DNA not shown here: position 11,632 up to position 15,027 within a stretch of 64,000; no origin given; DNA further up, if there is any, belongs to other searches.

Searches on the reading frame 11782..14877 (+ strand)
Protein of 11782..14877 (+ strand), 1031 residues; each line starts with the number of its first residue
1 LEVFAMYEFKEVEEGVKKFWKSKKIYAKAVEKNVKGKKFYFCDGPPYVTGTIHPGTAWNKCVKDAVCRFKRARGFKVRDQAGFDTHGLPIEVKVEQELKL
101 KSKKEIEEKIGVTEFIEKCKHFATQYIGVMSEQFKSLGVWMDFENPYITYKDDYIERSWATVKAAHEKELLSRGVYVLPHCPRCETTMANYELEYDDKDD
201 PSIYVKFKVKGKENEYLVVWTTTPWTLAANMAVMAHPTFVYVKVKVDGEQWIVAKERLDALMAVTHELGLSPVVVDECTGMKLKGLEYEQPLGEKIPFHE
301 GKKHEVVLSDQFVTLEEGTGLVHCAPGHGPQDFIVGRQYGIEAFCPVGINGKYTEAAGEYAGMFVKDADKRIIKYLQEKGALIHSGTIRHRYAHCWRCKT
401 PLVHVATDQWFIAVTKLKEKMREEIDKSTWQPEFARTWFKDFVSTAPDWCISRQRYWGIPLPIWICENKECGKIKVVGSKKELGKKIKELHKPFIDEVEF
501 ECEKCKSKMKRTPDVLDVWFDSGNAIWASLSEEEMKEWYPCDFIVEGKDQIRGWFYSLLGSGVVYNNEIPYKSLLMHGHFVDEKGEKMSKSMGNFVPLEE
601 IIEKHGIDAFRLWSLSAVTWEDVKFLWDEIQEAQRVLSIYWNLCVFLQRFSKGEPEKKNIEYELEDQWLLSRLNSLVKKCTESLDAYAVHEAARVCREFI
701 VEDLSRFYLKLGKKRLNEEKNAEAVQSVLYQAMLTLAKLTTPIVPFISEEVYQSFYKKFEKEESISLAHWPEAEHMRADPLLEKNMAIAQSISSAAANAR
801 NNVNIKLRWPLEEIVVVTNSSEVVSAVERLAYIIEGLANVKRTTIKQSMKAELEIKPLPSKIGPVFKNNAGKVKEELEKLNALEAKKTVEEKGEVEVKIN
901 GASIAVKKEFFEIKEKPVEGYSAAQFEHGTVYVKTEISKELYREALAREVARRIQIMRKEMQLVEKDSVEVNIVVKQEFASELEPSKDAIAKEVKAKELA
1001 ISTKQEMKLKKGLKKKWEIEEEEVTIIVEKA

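Call 7: search_protein_families(library=pfam, proteins=[window:11782-14877:+])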
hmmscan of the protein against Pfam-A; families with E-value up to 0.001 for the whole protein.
window:11782-14877:+ (1031 aa): 5 families
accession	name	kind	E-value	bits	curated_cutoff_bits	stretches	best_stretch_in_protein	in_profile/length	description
PF00133.28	tRNA-synt_1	-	2e-114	383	22.7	1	17-624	3-412/414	tRNA synthetases class I (I, L, M and V)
PF08264.19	Anticodon_1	-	1.7e-36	125.7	25.1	1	666-814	1-147/148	Anticodon-binding domain of tRNA ligase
PF19302.4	DUF5915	-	1.8e-19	70.5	27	1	834-1030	4-194/195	Domain of unknown function (DUF5915)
PF09334.17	tRNA-synt_1g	-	2.7e-19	69.6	20.1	3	46-189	8-147/391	tRNA synthetases class I (M)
PF01406.26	tRNA-synt_1e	-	2.4e-06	27.6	27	1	571-633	237-299/301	tRNA synthetases class I (C) catalytic domain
